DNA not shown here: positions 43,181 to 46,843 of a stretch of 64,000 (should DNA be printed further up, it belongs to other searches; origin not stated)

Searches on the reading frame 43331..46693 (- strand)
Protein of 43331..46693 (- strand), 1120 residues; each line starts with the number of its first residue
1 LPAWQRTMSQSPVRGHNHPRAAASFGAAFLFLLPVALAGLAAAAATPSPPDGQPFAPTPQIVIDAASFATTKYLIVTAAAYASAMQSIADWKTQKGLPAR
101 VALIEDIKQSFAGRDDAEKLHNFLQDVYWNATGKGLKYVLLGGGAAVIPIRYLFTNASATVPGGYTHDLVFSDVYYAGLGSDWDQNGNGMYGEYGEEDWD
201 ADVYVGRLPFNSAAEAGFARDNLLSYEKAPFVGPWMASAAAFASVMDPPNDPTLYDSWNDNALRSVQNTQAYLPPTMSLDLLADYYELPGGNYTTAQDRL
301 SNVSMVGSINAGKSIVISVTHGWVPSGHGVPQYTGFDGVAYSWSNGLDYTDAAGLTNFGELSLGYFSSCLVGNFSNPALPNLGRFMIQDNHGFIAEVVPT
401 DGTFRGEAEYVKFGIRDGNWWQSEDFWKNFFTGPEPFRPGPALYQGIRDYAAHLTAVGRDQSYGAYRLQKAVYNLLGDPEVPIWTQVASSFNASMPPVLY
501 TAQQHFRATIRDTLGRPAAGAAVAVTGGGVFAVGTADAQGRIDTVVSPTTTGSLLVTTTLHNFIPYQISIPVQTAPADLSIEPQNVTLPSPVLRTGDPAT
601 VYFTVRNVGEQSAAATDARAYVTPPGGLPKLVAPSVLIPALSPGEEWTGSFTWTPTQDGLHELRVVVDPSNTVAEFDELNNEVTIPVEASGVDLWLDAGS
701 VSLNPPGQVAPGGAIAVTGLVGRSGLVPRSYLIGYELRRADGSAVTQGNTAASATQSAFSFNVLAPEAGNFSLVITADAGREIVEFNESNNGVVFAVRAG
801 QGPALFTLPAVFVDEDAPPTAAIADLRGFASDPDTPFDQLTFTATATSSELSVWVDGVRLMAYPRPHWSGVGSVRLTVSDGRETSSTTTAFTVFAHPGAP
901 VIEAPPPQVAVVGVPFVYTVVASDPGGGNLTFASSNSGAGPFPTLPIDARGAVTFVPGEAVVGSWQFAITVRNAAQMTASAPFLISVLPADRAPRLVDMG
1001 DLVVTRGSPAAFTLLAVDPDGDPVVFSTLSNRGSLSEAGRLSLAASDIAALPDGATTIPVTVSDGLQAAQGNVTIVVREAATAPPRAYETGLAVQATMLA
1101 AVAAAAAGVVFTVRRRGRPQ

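Call 83: search_protein_families(library=pfam, proteins=[window:43331-46693:-], max_evalue=0.00001)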
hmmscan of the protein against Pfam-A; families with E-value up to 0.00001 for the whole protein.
window:43331-46693:- (1120 aa): 4 families
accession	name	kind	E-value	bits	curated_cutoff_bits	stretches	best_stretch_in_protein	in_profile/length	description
PF01364.23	Peptidase_C25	-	9e-41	140.8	23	1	73-481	1-372/374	Peptidase family C25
PF07705.17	CARDB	-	4.9e-23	81.7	22.7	1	577-684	2-100/101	CARDB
PF17963.7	Big_9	-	4.1e-15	56.9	23.6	0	993-1075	3-88/89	Bacterial Ig domain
PF17892.7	Cadherin_5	-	3.6e-06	27.2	26.5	0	813-892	16-96/98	Cadherin-like domain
